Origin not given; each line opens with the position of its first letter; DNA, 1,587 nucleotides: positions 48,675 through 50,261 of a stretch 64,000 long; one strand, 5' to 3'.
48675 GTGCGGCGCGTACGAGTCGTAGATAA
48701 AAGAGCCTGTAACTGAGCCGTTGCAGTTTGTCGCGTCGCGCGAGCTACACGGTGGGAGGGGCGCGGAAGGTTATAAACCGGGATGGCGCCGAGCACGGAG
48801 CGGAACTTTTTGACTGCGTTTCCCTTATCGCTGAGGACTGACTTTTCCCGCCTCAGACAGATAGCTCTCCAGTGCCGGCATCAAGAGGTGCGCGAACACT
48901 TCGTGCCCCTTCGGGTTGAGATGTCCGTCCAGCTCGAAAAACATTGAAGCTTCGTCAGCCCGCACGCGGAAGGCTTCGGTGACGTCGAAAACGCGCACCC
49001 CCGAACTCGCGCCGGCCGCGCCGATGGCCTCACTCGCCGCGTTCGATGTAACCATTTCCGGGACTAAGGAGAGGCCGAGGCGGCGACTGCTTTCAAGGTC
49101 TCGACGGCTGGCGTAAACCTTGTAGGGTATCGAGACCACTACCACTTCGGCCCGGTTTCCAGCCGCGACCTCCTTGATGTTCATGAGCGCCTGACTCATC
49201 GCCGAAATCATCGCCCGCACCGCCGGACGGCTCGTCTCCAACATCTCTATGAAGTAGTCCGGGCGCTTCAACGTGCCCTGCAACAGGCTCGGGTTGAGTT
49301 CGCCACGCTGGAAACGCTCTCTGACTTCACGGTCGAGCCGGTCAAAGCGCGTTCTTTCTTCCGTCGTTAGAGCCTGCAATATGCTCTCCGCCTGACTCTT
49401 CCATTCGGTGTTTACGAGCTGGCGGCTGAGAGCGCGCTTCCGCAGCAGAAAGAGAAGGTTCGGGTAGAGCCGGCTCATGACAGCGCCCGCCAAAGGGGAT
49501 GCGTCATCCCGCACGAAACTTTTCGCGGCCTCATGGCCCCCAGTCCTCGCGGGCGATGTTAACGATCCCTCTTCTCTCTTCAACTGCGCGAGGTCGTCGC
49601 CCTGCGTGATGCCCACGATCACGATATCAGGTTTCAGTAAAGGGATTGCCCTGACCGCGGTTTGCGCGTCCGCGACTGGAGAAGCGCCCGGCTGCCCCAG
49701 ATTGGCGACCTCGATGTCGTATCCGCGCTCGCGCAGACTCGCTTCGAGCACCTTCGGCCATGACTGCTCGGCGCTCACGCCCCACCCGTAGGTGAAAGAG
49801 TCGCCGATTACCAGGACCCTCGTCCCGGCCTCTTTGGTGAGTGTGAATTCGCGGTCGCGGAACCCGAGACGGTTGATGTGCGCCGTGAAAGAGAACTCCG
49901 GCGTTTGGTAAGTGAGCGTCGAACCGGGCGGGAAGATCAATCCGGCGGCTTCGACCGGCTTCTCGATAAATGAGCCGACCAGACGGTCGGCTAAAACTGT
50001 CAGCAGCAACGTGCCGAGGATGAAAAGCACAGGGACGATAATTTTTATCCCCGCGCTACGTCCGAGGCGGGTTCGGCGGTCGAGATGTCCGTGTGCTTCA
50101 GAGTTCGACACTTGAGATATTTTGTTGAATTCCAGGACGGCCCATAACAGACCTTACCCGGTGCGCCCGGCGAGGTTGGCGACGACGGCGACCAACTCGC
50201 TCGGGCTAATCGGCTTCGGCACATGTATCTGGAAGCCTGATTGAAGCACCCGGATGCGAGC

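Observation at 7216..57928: Family of intergenic hairpins whose arms are degenerate 7-nt tandem repeats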

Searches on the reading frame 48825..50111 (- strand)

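Call 75: search_protein_families(library=pfam, proteins=[window:48825-50111:-], max_evalue=0.0001)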
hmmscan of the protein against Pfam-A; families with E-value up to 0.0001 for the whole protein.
window:48825-50111:- (428 aa): 3 families
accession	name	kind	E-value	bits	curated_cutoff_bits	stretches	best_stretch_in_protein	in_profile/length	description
PF13472.12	Lipase_GDSL_2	-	5.2e-14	53.6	32.9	1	101-168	1-70/178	GDSL-like Lipase/Acylhydrolase family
PF00657.28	Lipase_GDSL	-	8.4e-07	29.8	23.6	1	99-172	1-88/208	GDSL-like Lipase/Acylhydrolase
PF16822.11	ALGX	-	1.2e-05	25.5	26.5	0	298-416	21-132/268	SGNH hydrolase-like domain, acetyltransferase AlgX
